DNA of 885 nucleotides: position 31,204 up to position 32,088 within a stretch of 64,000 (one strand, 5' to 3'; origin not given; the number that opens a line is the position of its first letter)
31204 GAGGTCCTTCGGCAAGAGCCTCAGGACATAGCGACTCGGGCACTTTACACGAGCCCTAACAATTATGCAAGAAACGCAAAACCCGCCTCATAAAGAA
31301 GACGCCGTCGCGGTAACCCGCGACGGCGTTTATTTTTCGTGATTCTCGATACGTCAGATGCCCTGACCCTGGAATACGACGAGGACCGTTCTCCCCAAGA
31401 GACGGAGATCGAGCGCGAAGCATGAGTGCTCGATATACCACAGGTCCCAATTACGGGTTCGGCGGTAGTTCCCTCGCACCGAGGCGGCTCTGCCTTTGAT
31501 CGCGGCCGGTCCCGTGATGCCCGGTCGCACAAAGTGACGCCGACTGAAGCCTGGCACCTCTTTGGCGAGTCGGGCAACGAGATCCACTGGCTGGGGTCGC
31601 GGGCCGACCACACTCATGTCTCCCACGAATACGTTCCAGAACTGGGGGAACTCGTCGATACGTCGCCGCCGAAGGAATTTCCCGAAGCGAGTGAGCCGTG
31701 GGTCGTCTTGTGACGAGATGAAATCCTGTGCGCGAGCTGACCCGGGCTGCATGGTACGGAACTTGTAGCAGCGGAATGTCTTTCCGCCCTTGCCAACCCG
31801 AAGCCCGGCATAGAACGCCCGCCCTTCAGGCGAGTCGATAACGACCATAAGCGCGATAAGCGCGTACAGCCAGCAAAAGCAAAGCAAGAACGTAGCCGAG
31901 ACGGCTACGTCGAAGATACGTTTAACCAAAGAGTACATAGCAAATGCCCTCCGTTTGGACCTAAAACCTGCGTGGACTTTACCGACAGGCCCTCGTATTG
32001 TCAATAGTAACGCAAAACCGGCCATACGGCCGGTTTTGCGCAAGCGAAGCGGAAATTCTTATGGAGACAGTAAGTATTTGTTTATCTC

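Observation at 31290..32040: Phosphoglycosyl transferase gene inserted between rpsJ and rplC as an independent transcription unit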

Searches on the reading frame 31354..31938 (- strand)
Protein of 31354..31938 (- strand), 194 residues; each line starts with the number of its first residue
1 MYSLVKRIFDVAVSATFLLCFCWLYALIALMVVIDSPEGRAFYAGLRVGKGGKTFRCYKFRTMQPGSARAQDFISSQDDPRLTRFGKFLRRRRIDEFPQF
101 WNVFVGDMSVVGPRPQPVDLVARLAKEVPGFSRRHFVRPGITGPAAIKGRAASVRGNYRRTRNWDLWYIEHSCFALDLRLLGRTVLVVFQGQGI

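Call 3: search_protein_families(library=pfam, proteins=[window:31354-31938:-])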
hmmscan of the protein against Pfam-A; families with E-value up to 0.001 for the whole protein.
window:31354-31938:- (194 aa): 1 family
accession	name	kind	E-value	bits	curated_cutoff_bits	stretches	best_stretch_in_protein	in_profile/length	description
PF02397.22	Bac_transf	-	8e-56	188.8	27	1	6-190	1-179/179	Bacterial sugar transferase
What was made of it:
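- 31354..31938 (-): Small monotopic phosphoglycosyl transferase gene (194 aa). PF02397 8e-56 (call 3).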

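Call 9: find_homologous_proteins(query=window:31354-31938:-)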
Query window:31354-31938:- (194 aa): 7825 proteins with E <= 0.001 among 8000 candidates; the best 120 are listed.
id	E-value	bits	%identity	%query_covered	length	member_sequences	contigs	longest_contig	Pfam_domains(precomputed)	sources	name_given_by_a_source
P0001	2.9e-128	443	100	100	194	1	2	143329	PF02397.23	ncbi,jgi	jgi:lipopolysaccharide/colanic/teichoic acid biosynthesis glycosyltransferase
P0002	8.4e-101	353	77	100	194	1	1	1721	PF02397.23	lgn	-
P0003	4.4e-44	168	46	97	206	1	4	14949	PF02397.23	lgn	-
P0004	4.4e-44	168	46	97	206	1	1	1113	PF02397.23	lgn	-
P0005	5.0e-44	168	46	97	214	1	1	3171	PF02397.23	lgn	-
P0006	5.5e-44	168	46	97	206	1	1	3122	PF02397.23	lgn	-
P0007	6.3e-44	168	46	97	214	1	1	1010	PF02397.23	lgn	-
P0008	8.6e-44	167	46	97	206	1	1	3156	PF02397.23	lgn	-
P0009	1.1e-43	167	46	97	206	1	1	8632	PF02397.23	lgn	-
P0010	6.6e-43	164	46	97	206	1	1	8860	PF02397.23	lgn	-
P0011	3.8e-42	162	45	96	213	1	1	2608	PF02397.23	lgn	-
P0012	4.8e-42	162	44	97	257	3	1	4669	PF02397.23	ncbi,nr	ncbi:MAG TPA: sugar transferase [Chitinophagaceae bacterium]|nr:sugar transferase [Chitinophagaceae 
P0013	4.9e-42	162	46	97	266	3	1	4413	PF02397.23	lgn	-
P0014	6.7e-42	161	-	-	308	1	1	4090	PF02397.23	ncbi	-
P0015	7.2e-42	161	47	99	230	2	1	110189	PF02397.23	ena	-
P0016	1.9e-41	160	43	98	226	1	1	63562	PF02397.23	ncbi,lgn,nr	ncbi:hypothetical protein FACS1894181_01480 [Bacteroidia bacterium]|nr:hypothetical protein FACS1894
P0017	3.0e-41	159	41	95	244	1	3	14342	PF02397.23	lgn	-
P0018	6.6e-41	158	43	98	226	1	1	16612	PF02397.23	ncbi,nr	ncbi:hypothetical protein FACS189438_0550 [Bacteroidia bacterium]|nr:hypothetical protein FACS189438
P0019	1.0e-40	157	47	99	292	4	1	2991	PF02397.23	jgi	-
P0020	1.1e-40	157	43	97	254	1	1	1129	PF02397.23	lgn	-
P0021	2.0e-40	156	44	97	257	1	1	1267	PF02397.23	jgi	jgi:putative colanic acid biosysnthesis UDP-glucose lipid carrier transferase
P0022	4.4e-40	155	46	94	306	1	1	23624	PF13727.13,PF02397.23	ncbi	-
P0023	6.1e-40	155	44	89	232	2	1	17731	PF02397.23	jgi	jgi:putative colanic acid biosynthesis UDP-glucose lipid carrier transferase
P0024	8.4e-40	154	43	97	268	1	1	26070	PF02397.23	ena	-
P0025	8.8e-40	154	43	95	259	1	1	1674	PF02397.23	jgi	jgi:putative colanic acid biosynthesis UDP-glucose lipid carrier transferase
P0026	9.5e-40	154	42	95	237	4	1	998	PF02397.23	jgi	jgi:putative colanic acid biosysnthesis UDP-glucose lipid carrier transferase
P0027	1.1e-39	154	41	96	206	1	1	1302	PF02397.23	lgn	-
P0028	1.3e-39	154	44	99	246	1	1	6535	PF02397.23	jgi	jgi:sugar transferase (PEP-CTERM system associated)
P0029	1.4e-39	154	44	97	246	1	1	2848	PF02397.23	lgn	-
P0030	1.5e-39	154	43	97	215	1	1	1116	PF02397.23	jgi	jgi:putative colanic acid biosynthesis UDP-glucose lipid carrier transferase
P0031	1.8e-39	153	43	95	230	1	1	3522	PF02397.23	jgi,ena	-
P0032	2.0e-39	153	41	95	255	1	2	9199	PF02397.23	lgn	-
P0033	2.2e-39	153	46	95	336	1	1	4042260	PF13727.13,PF02397.23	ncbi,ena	-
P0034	2.6e-39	153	44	95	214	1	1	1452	PF02397.23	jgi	jgi:putative colanic acid biosynthesis UDP-glucose lipid carrier transferase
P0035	3.4e-39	152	47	95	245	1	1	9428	PF02397.23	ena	-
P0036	4.6e-39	152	43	94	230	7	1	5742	PF02397.23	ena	-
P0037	6.0e-39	152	41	97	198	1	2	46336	PF02397.23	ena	-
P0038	8.9e-39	151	42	99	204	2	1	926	PF02397.23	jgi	jgi:putative colanic acid biosynthesis UDP-glucose lipid carrier transferase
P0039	1.0e-38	151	44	96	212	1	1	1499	PF02397.23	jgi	jgi:putative colanic acid biosynthesis UDP-glucose lipid carrier transferase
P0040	1.0e-38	151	43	92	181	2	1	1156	PF02397.23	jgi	jgi:lipopolysaccharide/colanic/teichoic acid biosynthesis glycosyltransferase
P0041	1.0e-38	151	42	95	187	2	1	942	PF02397.23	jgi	-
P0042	1.2e-38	151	44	95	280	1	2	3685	PF02397.23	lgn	-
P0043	1.2e-38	151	40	95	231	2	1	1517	PF02397.23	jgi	jgi:putative colanic acid biosynthesis UDP-glucose lipid carrier transferase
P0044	1.3e-38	151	41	98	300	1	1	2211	PF13727.13,PF02397.23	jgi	jgi:exopolysaccharide biosynthesis polyprenyl glycosylphosphotransferase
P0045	1.8e-38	150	44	97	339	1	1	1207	PF13727.13,PF02397.23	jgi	jgi:exopolysaccharide biosynthesis polyprenyl glycosylphosphotransferase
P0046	2.0e-38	150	43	99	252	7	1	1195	PF02397.23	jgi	jgi:sugar transferase (PEP-CTERM system associated)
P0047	2.1e-38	150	41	95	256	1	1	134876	PF02397.23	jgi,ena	-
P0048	2.2e-38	150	45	97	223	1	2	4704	PF02397.23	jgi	jgi:lipopolysaccharide/colanic/teichoic acid biosynthesis glycosyltransferase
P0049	2.4e-38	150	43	99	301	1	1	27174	PF02397.23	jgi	jgi:sugar transferase (PEP-CTERM system associated)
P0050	2.6e-38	149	41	98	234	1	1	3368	PF02397.23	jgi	jgi:putative colanic acid biosynthesis UDP-glucose lipid carrier transferase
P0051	3.0e-38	149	41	97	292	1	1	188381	PF02397.23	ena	-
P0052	3.8e-38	149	45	95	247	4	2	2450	PF02397.23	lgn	-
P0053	4.6e-38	149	41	97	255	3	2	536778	PF02397.23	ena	-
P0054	4.8e-38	149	42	99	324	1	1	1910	PF02397.23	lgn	-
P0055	5.0e-38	149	43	95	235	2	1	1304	PF02397.23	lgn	-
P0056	5.2e-38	149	43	97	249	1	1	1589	PF02397.23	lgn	-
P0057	5.6e-38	148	43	96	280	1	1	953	PF02397.23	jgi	jgi:exopolysaccharide biosynthesis polyprenyl glycosylphosphotransferase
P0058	5.6e-38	148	41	97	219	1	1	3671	PF02397.23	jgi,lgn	jgi:lipopolysaccharide/colanic/teichoic acid biosynthesis glycosyltransferase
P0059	6.2e-38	148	42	99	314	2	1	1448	PF02397.23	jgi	-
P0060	6.9e-38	148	42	99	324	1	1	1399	PF02397.23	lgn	-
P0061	7.0e-38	148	43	97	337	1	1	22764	PF13727.13,PF02397.23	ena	-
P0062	8.6e-38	148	42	99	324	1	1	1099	PF02397.23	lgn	-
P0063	8.9e-38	148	44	97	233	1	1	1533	PF02397.23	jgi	jgi:putative colanic acid biosynthesis UDP-glucose lipid carrier transferase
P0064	9.1e-38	148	44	99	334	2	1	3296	PF02397.23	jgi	jgi:sugar transferase (PEP-CTERM system associated)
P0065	1.0e-37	148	40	98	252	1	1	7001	PF02397.23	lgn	-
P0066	1.2e-37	147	39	99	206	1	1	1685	PF02397.23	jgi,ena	-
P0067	1.2e-37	147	43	93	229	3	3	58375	PF02397.23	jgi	jgi:putative colanic acid biosynthesis UDP-glucose lipid carrier transferase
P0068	1.3e-37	147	40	97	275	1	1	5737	PF13727.13,PF02397.23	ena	-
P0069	1.6e-37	147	42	96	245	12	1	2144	PF02397.23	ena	-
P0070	1.6e-37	147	42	94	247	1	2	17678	PF02397.23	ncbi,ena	-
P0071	1.7e-37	147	39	95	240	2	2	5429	PF02397.23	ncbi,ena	-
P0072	1.7e-37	147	41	97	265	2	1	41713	PF02397.23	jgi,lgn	jgi:exopolysaccharide biosynthesis polyprenyl glycosylphosphotransferase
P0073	1.8e-37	147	41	96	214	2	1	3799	PF02397.23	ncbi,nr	ncbi:UNVERIFIED_CONTAM: hypothetical protein GTU68_025353 [Idotea baltica]|nr:hypothetical protein [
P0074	1.9e-37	147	44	97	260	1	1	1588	PF02397.23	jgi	jgi:lipopolysaccharide/colanic/teichoic acid biosynthesis glycosyltransferase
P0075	1.9e-37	147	42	97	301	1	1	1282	PF02397.23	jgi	jgi:putative colanic acid biosynthesis UDP-glucose lipid carrier transferase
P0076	2.2e-37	146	43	99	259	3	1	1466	PF02397.23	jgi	-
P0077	2.3e-37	146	38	95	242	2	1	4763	PF02397.23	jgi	jgi:putative colanic acid biosysnthesis UDP-glucose lipid carrier transferase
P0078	2.6e-37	146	42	97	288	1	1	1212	PF02397.23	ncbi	-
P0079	2.8e-37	146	41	99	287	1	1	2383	PF02397.23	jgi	jgi:sugar transferase (PEP-CTERM system associated)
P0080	2.9e-37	146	39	96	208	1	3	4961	PF02397.23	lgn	-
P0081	3.6e-37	146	42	92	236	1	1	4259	PF02397.23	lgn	-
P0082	3.7e-37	146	41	97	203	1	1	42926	PF02397.23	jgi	-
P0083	4.1e-37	146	43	93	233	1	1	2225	PF02397.23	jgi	jgi:putative colanic acid biosysnthesis UDP-glucose lipid carrier transferase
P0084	4.3e-37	146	39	99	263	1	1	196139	PF02397.23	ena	-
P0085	4.7e-37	145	42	93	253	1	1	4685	PF02397.23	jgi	jgi:putative colanic acid biosynthesis UDP-glucose lipid carrier transferase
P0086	4.8e-37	145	43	97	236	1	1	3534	PF02397.23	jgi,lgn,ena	-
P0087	5.5e-37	145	41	99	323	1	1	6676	PF02397.23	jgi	jgi:sugar transferase (PEP-CTERM system associated)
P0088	6.4e-37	145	41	97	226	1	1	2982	PF02397.23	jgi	jgi:putative colanic acid biosynthesis UDP-glucose lipid carrier transferase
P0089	6.9e-37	145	38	99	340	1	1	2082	PF02397.23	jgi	jgi:exopolysaccharide biosynthesis polyprenyl glycosylphosphotransferase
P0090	7.6e-37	145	41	100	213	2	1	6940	PF02397.23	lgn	-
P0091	8.5e-37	145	42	95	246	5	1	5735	PF02397.23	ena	-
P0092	1.1e-36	144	41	97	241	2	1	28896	PF02397.23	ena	-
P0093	1.1e-36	144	40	97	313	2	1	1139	PF02397.23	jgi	jgi:putative colanic acid biosynthesis UDP-glucose lipid carrier transferase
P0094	1.1e-36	144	42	97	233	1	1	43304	PF02397.23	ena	-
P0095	1.2e-36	144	41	100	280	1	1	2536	PF02397.23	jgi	jgi:sugar transferase (PEP-CTERM system associated)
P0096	1.2e-36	144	44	97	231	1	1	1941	PF02397.23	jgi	jgi:lipopolysaccharide/colanic/teichoic acid biosynthesis glycosyltransferase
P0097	1.3e-36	144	41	94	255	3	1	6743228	PF02397.23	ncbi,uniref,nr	ncbi:MAG: sugar transferase [Candidatus Pseudobacter hemicellulosilyticus]|uniref:Sugar transferase 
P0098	1.3e-36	144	41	90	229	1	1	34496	PF02397.23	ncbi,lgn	ncbi:MAG: sugar transferase [Chloroflexota bacterium]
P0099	1.3e-36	144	42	93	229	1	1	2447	PF02397.23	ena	-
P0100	1.4e-36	144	42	96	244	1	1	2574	PF02397.23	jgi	jgi:putative colanic acid biosysnthesis UDP-glucose lipid carrier transferase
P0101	1.5e-36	144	41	96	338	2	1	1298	PF13727.13,PF02397.23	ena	-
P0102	1.7e-36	144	41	95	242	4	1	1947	PF02397.23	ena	-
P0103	2.0e-36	143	40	97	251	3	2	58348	PF02397.23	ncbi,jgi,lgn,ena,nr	ncbi:MAG TPA: sugar transferase [Puia sp.]|nr:sugar transferase [Puia sp.]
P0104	2.0e-36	143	43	95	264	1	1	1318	PF02397.23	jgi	jgi:putative colanic acid biosynthesis UDP-glucose lipid carrier transferase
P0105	2.0e-36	143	45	93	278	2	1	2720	PF02397.23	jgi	-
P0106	2.1e-36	143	41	97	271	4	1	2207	PF02397.23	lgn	-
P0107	2.3e-36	143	42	89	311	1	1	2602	PF02397.23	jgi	-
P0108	2.3e-36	143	43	98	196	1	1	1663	PF02397.23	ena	-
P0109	2.4e-36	143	40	97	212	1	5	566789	PF02397.23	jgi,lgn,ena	-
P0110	2.8e-36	143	42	97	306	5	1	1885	PF13727.13,PF02397.23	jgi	jgi:putative colanic acid biosynthesis UDP-glucose lipid carrier transferase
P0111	2.8e-36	143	42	94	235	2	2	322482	PF02397.23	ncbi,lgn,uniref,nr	ncbi:sugar transferase [Cyclobacterium qasimii]|uniref:Undecaprenyl-phosphate galactosephosphotransf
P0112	2.8e-36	143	40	93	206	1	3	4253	PF02397.23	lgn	-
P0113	2.9e-36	143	40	95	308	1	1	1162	PF13727.13,PF02397.23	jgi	jgi:putative colanic acid biosysnthesis UDP-glucose lipid carrier transferase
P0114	3.1e-36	143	43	98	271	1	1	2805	PF02397.23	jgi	jgi:putative colanic acid biosynthesis UDP-glucose lipid carrier transferase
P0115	3.2e-36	143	42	99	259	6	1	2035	PF02397.23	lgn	-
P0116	3.2e-36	143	41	97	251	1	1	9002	PF02397.23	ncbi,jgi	jgi:putative colanic acid biosynthesis UDP-glucose lipid carrier transferase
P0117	4.3e-36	142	44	96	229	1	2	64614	PF02397.23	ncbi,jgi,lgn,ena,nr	ncbi:MAG TPA: sugar transferase [Puia sp.]|nr:sugar transferase [Puia sp.]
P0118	4.4e-36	142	42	96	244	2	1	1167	PF02397.23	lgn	-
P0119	4.5e-36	142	42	98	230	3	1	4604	PF02397.23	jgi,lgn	jgi:putative colanic acid biosynthesis UDP-glucose lipid carrier transferase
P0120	4.8e-36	142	43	93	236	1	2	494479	PF02397.23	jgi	jgi:putative colanic acid biosynthesis UDP-glucose lipid carrier transferase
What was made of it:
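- Closest known: Small monotopic phosphoglycosyl transferases. Different: The nearest non-lineage homologs are only 46-47% identical (call 9).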

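Call 10: find_encoding_contigs(protein=window:31354-31938:-, flank=10000, max_places=10)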
Protein window:31354-31938:- (194 aa): 2 contigs read that carry it; 2 places shown.
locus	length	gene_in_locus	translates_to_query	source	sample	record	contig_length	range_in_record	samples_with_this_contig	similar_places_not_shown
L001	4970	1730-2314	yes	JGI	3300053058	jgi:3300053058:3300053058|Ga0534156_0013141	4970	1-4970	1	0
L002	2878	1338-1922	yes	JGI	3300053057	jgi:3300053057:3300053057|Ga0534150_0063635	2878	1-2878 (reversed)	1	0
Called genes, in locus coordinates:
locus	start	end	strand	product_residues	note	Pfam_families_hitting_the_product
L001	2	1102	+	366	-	?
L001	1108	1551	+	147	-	PF00338:Ribosomal_S10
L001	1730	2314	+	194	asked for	PF02397:Bac_transf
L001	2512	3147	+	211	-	PF00297:Ribosomal_L3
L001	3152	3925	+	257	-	PF00573:Ribosomal_L4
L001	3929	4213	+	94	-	PF00276:Ribosomal_L23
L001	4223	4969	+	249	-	?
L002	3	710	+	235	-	?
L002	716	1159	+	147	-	PF00338:Ribosomal_S10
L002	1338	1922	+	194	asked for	PF02397:Bac_transf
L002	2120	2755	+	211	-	PF00297:Ribosomal_L3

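Call 11: find_encoding_contigs(protein=P0002, flank=10000)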
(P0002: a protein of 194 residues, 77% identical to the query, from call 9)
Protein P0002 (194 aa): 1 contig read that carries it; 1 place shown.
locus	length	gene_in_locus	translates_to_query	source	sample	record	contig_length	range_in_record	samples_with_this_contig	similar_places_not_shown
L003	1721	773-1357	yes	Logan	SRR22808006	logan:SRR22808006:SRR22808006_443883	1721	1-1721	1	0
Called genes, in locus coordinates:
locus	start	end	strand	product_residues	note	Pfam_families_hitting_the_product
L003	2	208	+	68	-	?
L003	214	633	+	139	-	PF00338:Ribosomal_S10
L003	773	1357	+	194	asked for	PF02397:Bac_transf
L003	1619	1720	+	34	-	?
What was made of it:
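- Checked: Independent assemblies: the same arrangement is found in two JGI metagenome contigs and in one Logan SRA contig (calls 10, 11), so it is not an assembly artefact.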

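Call 12: find_encoding_contigs(protein=P0003, flank=10000)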
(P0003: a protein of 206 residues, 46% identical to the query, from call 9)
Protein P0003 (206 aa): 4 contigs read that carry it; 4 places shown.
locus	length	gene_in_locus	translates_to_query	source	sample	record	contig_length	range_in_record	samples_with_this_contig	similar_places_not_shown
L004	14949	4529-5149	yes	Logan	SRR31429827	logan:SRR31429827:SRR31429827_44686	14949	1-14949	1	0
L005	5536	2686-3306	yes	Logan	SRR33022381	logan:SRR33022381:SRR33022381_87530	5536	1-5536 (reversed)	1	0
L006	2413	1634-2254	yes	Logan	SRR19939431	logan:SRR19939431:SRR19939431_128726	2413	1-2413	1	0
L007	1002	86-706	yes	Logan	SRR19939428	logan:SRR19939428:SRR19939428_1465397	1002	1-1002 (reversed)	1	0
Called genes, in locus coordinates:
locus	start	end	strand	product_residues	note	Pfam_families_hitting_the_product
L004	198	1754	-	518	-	-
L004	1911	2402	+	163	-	PF14300:DMP19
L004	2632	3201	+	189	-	PF03729:DUF308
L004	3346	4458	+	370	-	PF13439:Glyco_transf_4, PF13579:Glyco_trans_4_4, PF00534:Glycos_transf_1, PF13692:Glyco_trans_1_4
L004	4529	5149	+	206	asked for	PF02397:Bac_transf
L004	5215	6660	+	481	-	-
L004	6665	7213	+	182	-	PF00908:dTDP_sugar_isom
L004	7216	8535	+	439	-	PF02737:3HCDH_N (faint), PF03721:UDPG_MGDP_dh_N, PF00984:UDPG_MGDP_dh, PF03720:UDPG_MGDP_dh_C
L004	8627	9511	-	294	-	PF00795:CN_hydrolase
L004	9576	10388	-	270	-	-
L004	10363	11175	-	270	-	PF00149:Metallophos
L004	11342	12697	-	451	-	PF00512:HisKA (faint), PF02518:HATPase_c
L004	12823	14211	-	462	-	PF00072:Response_reg, PF01078:Mg_chelatase (faint), PF00158:Sigma54_activat, PF14532:Sigma54_activ_2, PF07728:AAA_5 (weak), PF25601:AAA_lid_14, PF02954:HTH_8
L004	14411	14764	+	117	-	PF16287:DUF4933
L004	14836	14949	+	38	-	?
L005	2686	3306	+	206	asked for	PF02397:Bac_transf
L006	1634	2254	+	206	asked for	PF02397:Bac_transf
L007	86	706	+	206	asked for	PF02397:Bac_transf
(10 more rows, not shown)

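Call 13: find_encoding_contigs(protein=P0015, flank=10000)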
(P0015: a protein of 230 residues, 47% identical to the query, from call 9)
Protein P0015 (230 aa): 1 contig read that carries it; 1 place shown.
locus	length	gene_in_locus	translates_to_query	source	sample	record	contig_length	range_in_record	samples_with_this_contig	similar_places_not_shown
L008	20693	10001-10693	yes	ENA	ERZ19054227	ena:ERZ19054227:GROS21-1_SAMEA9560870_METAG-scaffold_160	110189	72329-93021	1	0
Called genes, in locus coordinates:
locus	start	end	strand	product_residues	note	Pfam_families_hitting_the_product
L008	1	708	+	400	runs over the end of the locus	PF14907:NTP_transf_5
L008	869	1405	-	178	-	PF00583:Acetyltransf_1, PF13673:Acetyltransf_10 (weak), PF13508:Acetyltransf_7, PF08445:FR47 (weak)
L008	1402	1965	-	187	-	PF07484:Collar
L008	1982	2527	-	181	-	PF07484:Collar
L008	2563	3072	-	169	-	PF07484:Collar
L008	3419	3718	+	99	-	PF21880:DUF6916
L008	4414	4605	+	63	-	-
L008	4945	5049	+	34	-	-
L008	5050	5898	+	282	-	PF05598:DUF772, PF01609:DDE_Tnp_1, PF13612:DDE_Tnp_1_3 (weak)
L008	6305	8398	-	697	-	PF00072:Response_reg, PF00990:GGDEF, PF00563:EAL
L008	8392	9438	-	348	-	PF04055:Radical_SAM (weak)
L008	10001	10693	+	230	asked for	PF02397:Bac_transf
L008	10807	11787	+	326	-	PF01073:3Beta_HSD, PF01370:Epimerase, PF02719:Polysacc_synt_2 (weak), PF04321:RmlD_sub_bind, PF13460:NAD_binding_10 (faint), PF16363:GDP_Man_Dehyd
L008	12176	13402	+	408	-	PF13439:Glyco_transf_4, PF13579:Glyco_trans_4_4, PF00534:Glycos_transf_1, PF13692:Glyco_trans_1_4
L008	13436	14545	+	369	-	PF01370:Epimerase, PF04321:RmlD_sub_bind (weak), PF16363:GDP_Man_Dehyd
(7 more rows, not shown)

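Call 26: search_solved_structures(query=window:31354-31938:-, show_alignments=2)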
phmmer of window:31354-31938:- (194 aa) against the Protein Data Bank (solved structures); distinct sequences matched with E-value up to 0.001: 7.
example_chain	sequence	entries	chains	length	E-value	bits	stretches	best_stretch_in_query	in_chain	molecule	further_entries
30us_A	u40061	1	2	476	5.5e-26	94.5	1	5-193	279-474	UDP-Gal::undecaprenolphosphate Gal-1-P transferase WbaP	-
9s7s_A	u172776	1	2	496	6.3e-26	94.3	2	75-193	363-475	UDP-Gal::undecaprenolphosphate Gal-1-P transferase WbaP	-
30wc_A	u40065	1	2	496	6.3e-26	94.3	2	75-193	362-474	Undecaprenyl-phosphate galactose phosphotransferase WbaP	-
9s8l_A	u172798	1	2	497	6.3e-26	94.3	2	75-193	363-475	UDP-Gal::undecaprenolphosphate Gal-1-P transferase WbaP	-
8e37_B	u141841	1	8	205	4e-25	91.7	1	3-193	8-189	N,N'-diacetylbacilliosaminyl-1-phosphate transferase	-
8g1n_A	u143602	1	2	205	7.2e-25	90.9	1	3-193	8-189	N,N'-diacetylbacilliosaminyl-1-phosphate transferase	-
8t53_A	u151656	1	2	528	1.3e-22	83.5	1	5-193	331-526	Undecaprenyl-phosphate galactose phosphotransferase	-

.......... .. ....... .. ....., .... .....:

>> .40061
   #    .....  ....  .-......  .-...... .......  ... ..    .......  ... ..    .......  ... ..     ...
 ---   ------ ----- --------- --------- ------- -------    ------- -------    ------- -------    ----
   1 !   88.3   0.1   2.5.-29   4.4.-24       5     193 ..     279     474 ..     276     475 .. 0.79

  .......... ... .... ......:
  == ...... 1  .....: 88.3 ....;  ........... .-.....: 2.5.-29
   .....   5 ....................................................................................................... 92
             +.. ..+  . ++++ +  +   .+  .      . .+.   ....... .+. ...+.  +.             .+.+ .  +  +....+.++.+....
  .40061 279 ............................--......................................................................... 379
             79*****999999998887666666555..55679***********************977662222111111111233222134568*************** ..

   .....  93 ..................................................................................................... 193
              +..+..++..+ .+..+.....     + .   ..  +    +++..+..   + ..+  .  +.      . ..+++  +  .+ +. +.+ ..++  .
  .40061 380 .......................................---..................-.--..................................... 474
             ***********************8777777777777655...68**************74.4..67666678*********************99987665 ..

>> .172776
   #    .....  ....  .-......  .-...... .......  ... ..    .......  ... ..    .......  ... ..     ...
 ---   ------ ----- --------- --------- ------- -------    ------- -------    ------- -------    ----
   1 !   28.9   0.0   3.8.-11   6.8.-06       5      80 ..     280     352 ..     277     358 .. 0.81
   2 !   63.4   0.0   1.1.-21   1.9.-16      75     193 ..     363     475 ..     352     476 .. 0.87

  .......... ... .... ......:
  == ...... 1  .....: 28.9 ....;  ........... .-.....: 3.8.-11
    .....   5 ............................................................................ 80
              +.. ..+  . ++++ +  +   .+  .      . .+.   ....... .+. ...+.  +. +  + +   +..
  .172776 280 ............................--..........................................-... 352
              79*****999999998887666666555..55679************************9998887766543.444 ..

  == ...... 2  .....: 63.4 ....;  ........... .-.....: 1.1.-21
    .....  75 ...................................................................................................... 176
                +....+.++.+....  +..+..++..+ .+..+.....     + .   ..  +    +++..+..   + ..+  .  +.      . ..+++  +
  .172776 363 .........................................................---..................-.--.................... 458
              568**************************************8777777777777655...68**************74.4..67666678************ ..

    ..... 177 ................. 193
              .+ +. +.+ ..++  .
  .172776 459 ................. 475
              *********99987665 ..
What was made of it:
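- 31354..31938 (-): PDB WbaP and PglC at E about 1e-25 (call 26).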
